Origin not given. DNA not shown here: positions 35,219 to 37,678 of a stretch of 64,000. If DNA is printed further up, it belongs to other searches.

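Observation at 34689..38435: MtrAB/PioAB-type porin-cytochrome module (decahaem cytochrome + ~700-aa beta-barrel) with a convergent tetrahaem cytochrome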

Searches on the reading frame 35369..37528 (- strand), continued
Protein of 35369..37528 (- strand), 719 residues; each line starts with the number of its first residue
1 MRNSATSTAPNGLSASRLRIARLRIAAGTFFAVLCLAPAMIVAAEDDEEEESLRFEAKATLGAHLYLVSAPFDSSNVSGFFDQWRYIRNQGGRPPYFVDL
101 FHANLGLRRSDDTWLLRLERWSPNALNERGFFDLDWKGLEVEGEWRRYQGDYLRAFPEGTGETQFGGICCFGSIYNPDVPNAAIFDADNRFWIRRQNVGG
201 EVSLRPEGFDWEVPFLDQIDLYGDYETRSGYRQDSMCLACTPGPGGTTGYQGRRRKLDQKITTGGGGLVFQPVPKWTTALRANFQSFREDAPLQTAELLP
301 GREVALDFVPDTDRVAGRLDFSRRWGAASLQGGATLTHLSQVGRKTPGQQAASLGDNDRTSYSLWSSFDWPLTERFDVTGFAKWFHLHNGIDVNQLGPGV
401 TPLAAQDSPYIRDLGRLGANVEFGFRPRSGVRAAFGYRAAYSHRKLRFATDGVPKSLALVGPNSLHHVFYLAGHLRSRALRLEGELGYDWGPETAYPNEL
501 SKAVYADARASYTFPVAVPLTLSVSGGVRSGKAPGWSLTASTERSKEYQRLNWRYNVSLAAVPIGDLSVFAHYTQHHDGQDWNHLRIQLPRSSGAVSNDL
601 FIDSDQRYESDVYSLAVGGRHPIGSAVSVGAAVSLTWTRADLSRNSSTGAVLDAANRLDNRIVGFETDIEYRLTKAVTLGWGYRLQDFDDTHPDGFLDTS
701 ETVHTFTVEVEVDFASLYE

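Call 36: fold_search(model_id=the predicted structure, library=pdb)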
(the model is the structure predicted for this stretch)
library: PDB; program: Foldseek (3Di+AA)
matches with E <= 10: 894; with E <= 0.001: 295
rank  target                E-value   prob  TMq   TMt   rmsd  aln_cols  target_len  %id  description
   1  6r2q_B                2.8e-19  1.00  0.63  0.69   6.9       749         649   11  Structure of the Mtr complex (released 2020-04-22)
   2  5fr8_A                2.0e-08  1.00  0.37  0.38  11.2       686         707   11  Crystal structure of the siderophore receptor PirA from Acinetobacter baumannii (released 2016-05-11)
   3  9nn6_A                4.0e-08  1.00  0.39  0.43  14.2       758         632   10  E. coli Cir in Complex with the RBD of Microcin V (released 2025-09-24)
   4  9gbc_A                8.7e-08  1.00  0.40  0.43  12.3       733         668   11  Bacteroides thetaiotaomicron siderophore transporter XusA in complex with surface-exposed lipoprotein XusB (released 2025-08-06)
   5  5m9b                  1.4e-07  1.00  0.40  0.41  11.9       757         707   10  Crystal structure of the ferric enterobactin receptor (PfeA) from Pseudomonas aeruginosa (released 2018-02-21)
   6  2hdi_A                1.4e-07  1.00  0.34  0.39  10.2       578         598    9  Crystal structure of the Colicin I receptor Cir from E.coli in complex with receptor binding domain of Colicin Ia. (released 2007-05-08)
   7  9dhe                  1.6e-07  1.00  0.39  0.44  11.4       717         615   10  The crystal structure on the heme/hemoglobin transporter ChuA, in complex with heme (released 2025-05-21)
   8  6bpn                  1.9e-07  1.00  0.39  0.42  13.2       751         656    9  The crystal structure of the Ferric-Catecholate import receptor Fiu from E. coli K12: Open form (C2221) (released 2018-11-28)
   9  6z8z_B                2.2e-07  1.00  0.37  0.40  14.2       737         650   12  Copper transporter OprC (released 2021-06-09)
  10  6z9y_D                2.3e-07  1.00  0.38  0.40  12.0       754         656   11  Copper transporter OprC (released 2021-06-30)
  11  6z8q_B                2.4e-07  1.00  0.39  0.43  11.7       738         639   12  Copper transporter OprC (released 2021-06-09)
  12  6z8y_B                2.6e-07  1.00  0.38  0.41  13.7       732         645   12  Copper transporter OprC (released 2021-06-09)
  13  5mzs                  3.0e-07  1.00  0.41  0.42  11.7       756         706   10  Crystal structure of the ferric enterobactin receptor (PfeA) mutant (R480A_Q482A) from Pseudomonas aeruginosa (released 2018-02-14)
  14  4rvw                  3.3e-07  1.00  0.38  0.43  11.4       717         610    9  Structure of the bacterial Zn-transporter ZnuD from Neisseria meningitidis (soaked with 20 micromolar Zinc) (released 2015-08-19)
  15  5out                  3.8e-07  1.00  0.42  0.43  11.5       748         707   10  CRYSTAL STRUCTURE OF THE FERRIC ENTEROBACTIN RECEPTOR (PFEA) MUTANT (G324V) FROM PSEUDOMONAS AERUGINOSA (released 2018-09-05)
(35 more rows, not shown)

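Call 37: find_encoding_contigs(protein=P0002, flank=8000, max_places=3)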
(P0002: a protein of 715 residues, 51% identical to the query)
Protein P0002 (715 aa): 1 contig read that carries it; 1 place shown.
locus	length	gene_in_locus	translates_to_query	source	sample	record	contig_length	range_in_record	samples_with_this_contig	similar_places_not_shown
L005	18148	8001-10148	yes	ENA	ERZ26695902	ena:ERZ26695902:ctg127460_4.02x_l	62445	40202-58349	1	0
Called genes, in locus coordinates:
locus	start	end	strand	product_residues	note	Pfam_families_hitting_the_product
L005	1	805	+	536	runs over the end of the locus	PF08245:Mur_ligase_M, PF27239:FOL3_C, PF02875:Mur_ligase_C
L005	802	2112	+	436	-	PF07690:MFS_1, PF05977:MFS_3 (weak)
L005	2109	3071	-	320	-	PF02574:S-methyl_trans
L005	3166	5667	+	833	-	PF01055:Glyco_hydro_31_2nd (faint), PF02065:Melibiase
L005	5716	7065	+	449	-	PF00890:FAD_binding_2 (faint), PF01266:DAO, PF01593:Amino_oxidase, PF07992:Pyr_redox_2 (weak), PF12831:FAD_oxidored (weak), PF13450:NAD_binding_8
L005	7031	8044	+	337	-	PF13435:Cytochrome_C554 (faint), PF14522:Cytochrome_C7 (faint), PF14537:Cytochrom_c3_2 (weak), PF09699:Paired_CXXCH_1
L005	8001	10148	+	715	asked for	-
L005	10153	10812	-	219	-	PF14522:Cytochrome_C7 (faint), PF14537:Cytochrom_c3_2 (faint), PF22113:Mtrc-MtrF_II-IV_dom (faint), PF09699:Paired_CXXCH_1 (faint), PF13435:Cytochrome_C554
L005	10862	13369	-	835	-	PF05192:MutS_III (weak), PF00488:MutS_V, PF01713:Smr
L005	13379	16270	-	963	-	PF01564:Spermine_synth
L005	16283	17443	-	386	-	PF02771:Acyl-CoA_dh_N, PF02770:Acyl-CoA_dh_M, PF00441:Acyl-CoA_dh_1, PF08028:Acyl-CoA_dh_2 (weak)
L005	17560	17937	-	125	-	-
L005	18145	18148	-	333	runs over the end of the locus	PF00195:Chal_sti_synt_N (faint), PF00108:Thiolase_N (faint), PF08545:ACP_syn_III, PF08541:ACP_syn_III_C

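Call 38: find_encoding_contigs(protein=P0007, flank=10000, max_places=2)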
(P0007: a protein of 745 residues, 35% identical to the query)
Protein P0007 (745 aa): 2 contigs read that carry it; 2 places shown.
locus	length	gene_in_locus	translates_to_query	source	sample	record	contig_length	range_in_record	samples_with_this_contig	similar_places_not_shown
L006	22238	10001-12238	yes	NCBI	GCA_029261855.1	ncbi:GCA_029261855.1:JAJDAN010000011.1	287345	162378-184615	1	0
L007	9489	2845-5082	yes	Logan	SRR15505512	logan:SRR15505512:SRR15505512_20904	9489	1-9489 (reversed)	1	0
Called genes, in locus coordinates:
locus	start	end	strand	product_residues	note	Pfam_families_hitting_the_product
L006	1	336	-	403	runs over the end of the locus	PF02771:Acyl-CoA_dh_N, PF02770:Acyl-CoA_dh_M, PF00441:Acyl-CoA_dh_1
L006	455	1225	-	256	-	PF02585:PIG-L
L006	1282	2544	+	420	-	PF00155:Aminotran_1_2 (weak), PF01041:DegT_DnrJ_EryC1, PF01212:Beta_elim_lyase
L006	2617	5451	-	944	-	PF16078:2-oxogl_dehyd_N (weak), PF00676:E1_dh, PF02779:Transket_pyr, PF16870:OxoGdeHyase_C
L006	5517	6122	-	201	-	PF02798:GST_N, PF13417:GST_N_3, PF13409:GST_N_2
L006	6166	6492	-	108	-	PF07883:Cupin_2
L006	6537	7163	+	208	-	PF00293:NUDIX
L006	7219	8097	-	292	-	PF01145:Band_7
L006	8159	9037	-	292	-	PF02666:PS_Dcarbxylase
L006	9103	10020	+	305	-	PF14522:Cytochrome_C7 (faint), PF09699:Paired_CXXCH_1 (weak), PF14537:Cytochrom_c3_2 (weak), PF09699:Paired_CXXCH_1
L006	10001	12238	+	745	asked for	-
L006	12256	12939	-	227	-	PF14522:Cytochrome_C7 (faint), PF09699:Paired_CXXCH_1 (faint), PF22113:Mtrc-MtrF_II-IV_dom (faint), PF13435:Cytochrome_C554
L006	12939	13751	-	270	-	PF03264:Cytochrom_NNT (faint)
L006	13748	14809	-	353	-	PF00033:Cytochrome_B, PF13631:Cytochrom_B_N_2, PF00032:Cytochrom_B_C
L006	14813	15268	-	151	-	PF00355:Rieske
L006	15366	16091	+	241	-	-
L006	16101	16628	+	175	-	PF13291:ACT_4 (faint), PF13740:ACT_6, PF22629:ACT_AHAS_ss (faint), PF01842:ACT (weak)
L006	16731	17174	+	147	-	-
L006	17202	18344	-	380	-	PF02515:CoA_transf_3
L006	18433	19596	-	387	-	-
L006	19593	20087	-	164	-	-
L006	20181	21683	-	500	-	PF08448:PAS_4, PF13426:PAS_9, PF02518:HATPase_c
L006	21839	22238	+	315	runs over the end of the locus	PF02558:ApbA, PF08546:ApbA_C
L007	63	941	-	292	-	PF01145:Band_7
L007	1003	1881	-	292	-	PF02666:PS_Dcarbxylase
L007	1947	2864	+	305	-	PF14522:Cytochrome_C7 (faint), PF09699:Paired_CXXCH_1 (weak), PF14537:Cytochrom_c3_2 (weak), PF09699:Paired_CXXCH_1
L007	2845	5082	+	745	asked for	-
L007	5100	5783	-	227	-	PF14522:Cytochrome_C7 (faint), PF09699:Paired_CXXCH_1 (faint), PF22113:Mtrc-MtrF_II-IV_dom (faint), PF13435:Cytochrome_C554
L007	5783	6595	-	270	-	PF03264:Cytochrom_NNT (faint)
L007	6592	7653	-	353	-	PF00033:Cytochrome_B, PF13631:Cytochrom_B_N_2, PF00032:Cytochrom_B_C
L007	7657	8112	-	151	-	PF00355:Rieske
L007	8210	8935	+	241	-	-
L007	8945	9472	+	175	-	PF13291:ACT_4 (faint), PF13740:ACT_6, PF22629:ACT_AHAS_ss (faint), PF01842:ACT (weak)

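Call 39: find_encoding_contigs(protein=P0008, flank=10000, max_places=2)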
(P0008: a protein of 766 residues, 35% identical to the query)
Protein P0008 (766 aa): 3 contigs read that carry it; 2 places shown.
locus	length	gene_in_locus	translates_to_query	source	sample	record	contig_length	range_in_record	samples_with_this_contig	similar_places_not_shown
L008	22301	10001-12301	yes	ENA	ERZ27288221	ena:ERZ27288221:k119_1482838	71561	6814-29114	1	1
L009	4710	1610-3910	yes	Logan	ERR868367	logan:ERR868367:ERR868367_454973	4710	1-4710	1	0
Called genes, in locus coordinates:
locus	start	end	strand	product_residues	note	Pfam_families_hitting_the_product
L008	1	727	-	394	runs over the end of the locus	-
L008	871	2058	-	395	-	PF01966:HD, PF13286:HD_assoc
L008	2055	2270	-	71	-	-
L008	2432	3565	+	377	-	PF00266:Aminotran_5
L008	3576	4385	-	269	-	PF00561:Abhydrolase_1, PF00975:Thioesterase (weak), PF12146:Hydrolase_4, PF12697:Abhydrolase_6, PF00756:Esterase (weak)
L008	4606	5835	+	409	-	PF00108:Thiolase_N, PF02803:Thiolase_C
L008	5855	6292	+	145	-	PF14376:Haem_bd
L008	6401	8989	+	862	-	PF13948:DUF4215 (weak)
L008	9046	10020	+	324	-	PF14522:Cytochrome_C7 (faint), PF22113:Mtrc-MtrF_II-IV_dom (faint), PF09699:Paired_CXXCH_1 (weak), PF14537:Cytochrom_c3_2 (weak), PF09699:Paired_CXXCH_1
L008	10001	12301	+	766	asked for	PF11854:MtrB_PioB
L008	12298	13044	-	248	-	PF22113:Mtrc-MtrF_II-IV_dom (faint), PF14522:Cytochrome_C7 (faint), PF13435:Cytochrome_C554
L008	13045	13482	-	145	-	PF07858:LEH (weak), PF07366:SnoaL, PF14534:DUF4440 (weak), PF12680:SnoaL_2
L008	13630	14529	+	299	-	PF00378:ECH_1, PF16113:ECH_2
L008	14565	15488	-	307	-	PF00561:Abhydrolase_1, PF12146:Hydrolase_4, PF12697:Abhydrolase_6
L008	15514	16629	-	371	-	PF00108:Thiolase_N (weak), PF08545:ACP_syn_III, PF08541:ACP_syn_III_C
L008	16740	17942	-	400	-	PF00999:Na_H_Exchanger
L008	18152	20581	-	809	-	PF01326:PPDK_N, PF27448:Rph_4th, PF00391:PEP-utilizers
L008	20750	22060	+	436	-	PF02667:SCFA_trans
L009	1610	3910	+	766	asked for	PF11854:MtrB_PioB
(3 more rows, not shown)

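Call 52: search_protein_families(library=ncbifam, proteins=[L006:12939-13751:-, L006:13748-14809:-, L006:14813-15268:-, L006:12256-12939:-, L008:5855-6292:+], max_evalue=0.001)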
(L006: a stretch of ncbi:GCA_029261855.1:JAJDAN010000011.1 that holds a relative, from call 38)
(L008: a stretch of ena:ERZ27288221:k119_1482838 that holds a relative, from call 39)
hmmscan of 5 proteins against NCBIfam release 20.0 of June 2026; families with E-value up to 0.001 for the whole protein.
L006:12939-13751:- (270 aa): 2 families
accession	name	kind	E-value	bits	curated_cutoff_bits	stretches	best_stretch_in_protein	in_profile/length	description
TIGR03508.1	decahem_SO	subfamily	1.4e-07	31.3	192.2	1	26-155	2-125/258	DmsE family decaheme c-type cytochrome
TIGR03153.1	cytochr_NrfH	equivalog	0.00025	21.1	134.2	0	7-64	9-59/138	cytochrome c nitrite reductase small subunit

L006:13748-14809:- (353 aa): 5 families
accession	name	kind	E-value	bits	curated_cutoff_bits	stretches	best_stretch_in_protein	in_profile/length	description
NF040969.1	cytb_ExtP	equivalog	1.9e-47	161.8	290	1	38-214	26-202/205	selenite/tellurite reduction operon b-type cytochrome ExtP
NF002990.0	PRK03735.1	subfamily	2e-47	161.8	325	1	38-216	43-221/223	cytochrome b6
NF050120.1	bc1_QcrB_actin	exception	8.3e-27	94.2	500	1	66-308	72-312/458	cytochrome bc1 complex cytochrome b subunit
NF041076.1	cyt_b_SoxC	equivalog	1.3e-23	83.7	740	1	39-227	30-211/542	proton pump complex cytochrome B SoxC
TIGR01156.1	cytb6_f_IV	equivalog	3e-09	36.9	127.05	1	258-343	53-141/160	cytochrome b6-f complex subunit IV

L006:14813-15268:- (151 aa): 6 families
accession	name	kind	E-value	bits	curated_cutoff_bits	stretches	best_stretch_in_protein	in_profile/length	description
NF010001.0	PRK13474.1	subfamily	7.8e-26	90.5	154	1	15-148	11-161/178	cytochrome b6-f complex iron-sulfur subunit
NF045928.1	Cytb6fFeSPetC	equivalog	3.6e-24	85.1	250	1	15-141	11-155/179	cytochrome b6-f complex iron-sulfur subunit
TIGR01416.1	Rieske_proteo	equivalog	1.4e-19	70.8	97.4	1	90-135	112-161/176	ubiquinol-cytochrome c reductase iron-sulfur subunit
NF050121.1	bc1_QcrA_actin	exception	4.5e-13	49.4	275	1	85-140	238-296/319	cytochrome bc1 complex Rieske iron-sulfur subunit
TIGR02694.1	arsenite_ox_S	equivalog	1.3e-08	34.8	95.65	1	76-126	39-92/129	arsenate reductase (azurin) small subunit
NF041174.1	SDX_Thmprot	equivalog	2e-06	27.9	170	1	72-122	21-72/109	sulredoxin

L006:12256-12939:- (227 aa): 6 families
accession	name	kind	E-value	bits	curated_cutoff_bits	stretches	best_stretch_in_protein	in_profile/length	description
NF041198.1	UshA_like_PCGU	equivalog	2.5e-14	52.8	275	1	36-169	400-511/519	UshA-like (seleno)protein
NF043010.1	Cyt554_Nsmonas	equivalog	1.8e-11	43.9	400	1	32-143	19-128/238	cytochrome c-550 CycA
TIGR03508.1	decahem_SO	subfamily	4.7e-09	36.1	192.2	1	122-169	33-80/258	DmsE family decaheme c-type cytochrome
NF041028.1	decahem_GSU2203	exception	5.2e-06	25.9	325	0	97-170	37-112/317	GSU2203 family decaheme c-type cytochrome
TIGR03507.1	decahem_SO1788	subfamily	9e-06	24.4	209.3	0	97-147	270-319/672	OmcA/MtrC family decaheme c-type cytochrome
TIGR03153.1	cytochr_NrfH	equivalog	0.00011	22.3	134.2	0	44-71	28-52/138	cytochrome c nitrite reductase small subunit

L008:5855-6292:+ (145 aa): 0 families

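Call 53: find_related_loci(query=A1, collection=metagenome_contigs, flank=6000)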
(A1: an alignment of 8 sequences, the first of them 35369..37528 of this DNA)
Query A1 (719 aa) in metagenome_contigs; peptide patterns used: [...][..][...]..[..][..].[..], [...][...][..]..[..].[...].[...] (x = any residue, [..] = any of these).
114 stretches matched a pattern; 7 encode a relative of the query (tblastn E <= 1e-3); 7 distinct loci.
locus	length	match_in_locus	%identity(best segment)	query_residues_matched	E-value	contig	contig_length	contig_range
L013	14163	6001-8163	98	1-719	0e+0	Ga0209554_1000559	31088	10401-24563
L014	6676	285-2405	44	1-717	0e+0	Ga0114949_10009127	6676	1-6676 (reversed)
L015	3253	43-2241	36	19-717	1e-132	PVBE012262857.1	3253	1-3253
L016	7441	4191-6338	34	5-708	3e-123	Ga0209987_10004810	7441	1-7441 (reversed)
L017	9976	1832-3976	34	6-708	8e-123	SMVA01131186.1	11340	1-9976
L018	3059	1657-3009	36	6-450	3e-78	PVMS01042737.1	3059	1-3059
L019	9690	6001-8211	26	7-712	3e-43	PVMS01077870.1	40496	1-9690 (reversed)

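Call 63: search_protein_families(library=pfam, alignment_id=A3, max_evalue=0.001)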
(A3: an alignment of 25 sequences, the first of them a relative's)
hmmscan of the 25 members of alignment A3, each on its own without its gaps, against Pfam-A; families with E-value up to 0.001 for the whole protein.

A. member 1, P0191 (696 aa): 1 family
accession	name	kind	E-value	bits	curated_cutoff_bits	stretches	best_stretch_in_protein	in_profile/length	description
PF11854.14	MtrB_PioB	-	3.2e-10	39.7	23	1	595-679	518-602/635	Putative outer membrane beta-barrel porin, MtrB/PioB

B. families by the number of members that match (of 25 scanned): 2 families
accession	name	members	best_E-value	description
PF11854.14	MtrB_PioB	8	7.4e-26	Putative outer membrane beta-barrel porin, MtrB/PioB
PF13609.12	Porin_4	3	8.4e-05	Gram-negative porin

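Call 76: search_protein_families(library=ncbifam, proteins=[L019:5124-6038:+, L019:6046-8235:+, L019:2824-5127:+, L019:8255-9052:-, L019:9103-9684:-], max_evalue=0.0001)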
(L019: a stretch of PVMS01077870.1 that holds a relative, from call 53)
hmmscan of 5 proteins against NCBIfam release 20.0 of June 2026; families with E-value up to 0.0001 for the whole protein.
L019:5124-6038:+ (304 aa): 5 families
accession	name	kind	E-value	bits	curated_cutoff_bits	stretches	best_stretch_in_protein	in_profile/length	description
NF041028.1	decahem_GSU2203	exception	1.3e-46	159.3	325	1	46-270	22-254/317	GSU2203 family decaheme c-type cytochrome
TIGR03508.1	decahem_SO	subfamily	1.2e-43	149.5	192.2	1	60-299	1-257/258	DmsE family decaheme c-type cytochrome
TIGR01905.1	paired_CXXCH_1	subfamily_domain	2.6e-15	56.1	25.2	1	234-269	1-37/41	doubled CXXCH domain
NF047727.1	4hemeCytCCctA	equivalog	8e-11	42.1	180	0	239-292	38-89/109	tetraheme c-type cytochrome CctA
NF045722.1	c3_cytochr_TmcA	equivalog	4.1e-05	23.4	114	0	238-292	57-112/125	acidic tetraheme cytochrome c3 TmcA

L019:6046-8235:+ (729 aa): 0 families

L019:2824-5127:+ (767 aa): 2 families
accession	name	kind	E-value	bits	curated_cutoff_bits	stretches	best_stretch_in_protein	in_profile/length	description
TIGR03507.1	decahem_SO1788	subfamily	6.7e-109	365.2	209.3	1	110-721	4-645/672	OmcA/MtrC family decaheme c-type cytochrome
TIGR03508.1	decahem_SO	subfamily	3.8e-06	26.5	192.2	0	239-369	115-249/258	DmsE family decaheme c-type cytochrome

L019:8255-9052:- (265 aa): 11 families
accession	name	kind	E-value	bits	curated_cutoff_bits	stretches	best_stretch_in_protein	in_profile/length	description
TIGR03508.1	decahem_SO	subfamily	3.9e-32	111.7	192.2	1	35-200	1-157/258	DmsE family decaheme c-type cytochrome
NF041028.1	decahem_GSU2203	exception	1.3e-20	73.8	325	1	35-202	35-190/317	GSU2203 family decaheme c-type cytochrome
NF008659.0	PRK11659.1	equivalog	1.6e-08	34.5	184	1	37-144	47-149/188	cytochrome c nitrite reductase pentaheme subunit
TIGR02161.1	napC_nirT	subfamily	2.7e-07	30.7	310.6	1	105-248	45-182/185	periplasmic nitrate (or nitrite) reductase c-type cytochrome, NapC/NirT family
TIGR03146.1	cyt_nit_nrfB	equivalog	8.2e-07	29.4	166.6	1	36-145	11-124/145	cytochrome c nitrite reductase pentaheme subunit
TIGR03153.1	cytochr_NrfH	equivalog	4.2e-06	26.9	134.2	0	103-143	26-65/138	cytochrome c nitrite reductase small subunit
NF011606.0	PRK15032.1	equivalog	2.1e-05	23.8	455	1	96-249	36-183/390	pentaheme c-type cytochrome TorC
TIGR01905.1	paired_CXXCH_1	subfamily_domain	4.6e-05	23.2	25.2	0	65-77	3-15/41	doubled CXXCH domain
NF041198.1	UshA_like_PCGU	equivalog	5.2e-05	22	275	1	37-118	443-514/519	UshA-like (seleno)protein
NF007906.0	PRK10617.1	equivalog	5.6e-05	23.1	349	0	97-249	46-192/200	cytochrome c-type protein NapC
TIGR02162.1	torC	equivalog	7.9e-05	22.1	478.2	0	107-250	46-183/387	pentaheme c-type cytochrome TorC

L019:9103-9684:- (193 aa): 6 families
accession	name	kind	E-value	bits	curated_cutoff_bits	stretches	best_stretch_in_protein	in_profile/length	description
TIGR02161.1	napC_nirT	subfamily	9.8e-66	221.2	310.6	1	2-180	6-183/185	periplasmic nitrate (or nitrite) reductase c-type cytochrome, NapC/NirT family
TIGR02162.1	torC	equivalog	5.5e-61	206.9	478.2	1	2-180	4-182/387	pentaheme c-type cytochrome TorC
NF007906.0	PRK10617.1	equivalog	4.1e-59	199.8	349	1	8-179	21-191/200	cytochrome c-type protein NapC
NF011606.0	PRK15032.1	equivalog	4.8e-46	157.6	455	1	2-179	5-182/390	pentaheme c-type cytochrome TorC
TIGR03153.1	cytochr_NrfH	equivalog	2.1e-14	53.7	134.2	1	18-176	4-138/138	cytochrome c nitrite reductase small subunit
TIGR03508.1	decahem_SO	subfamily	7.9e-05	22.2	192.2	0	32-81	60-103/258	DmsE family decaheme c-type cytochrome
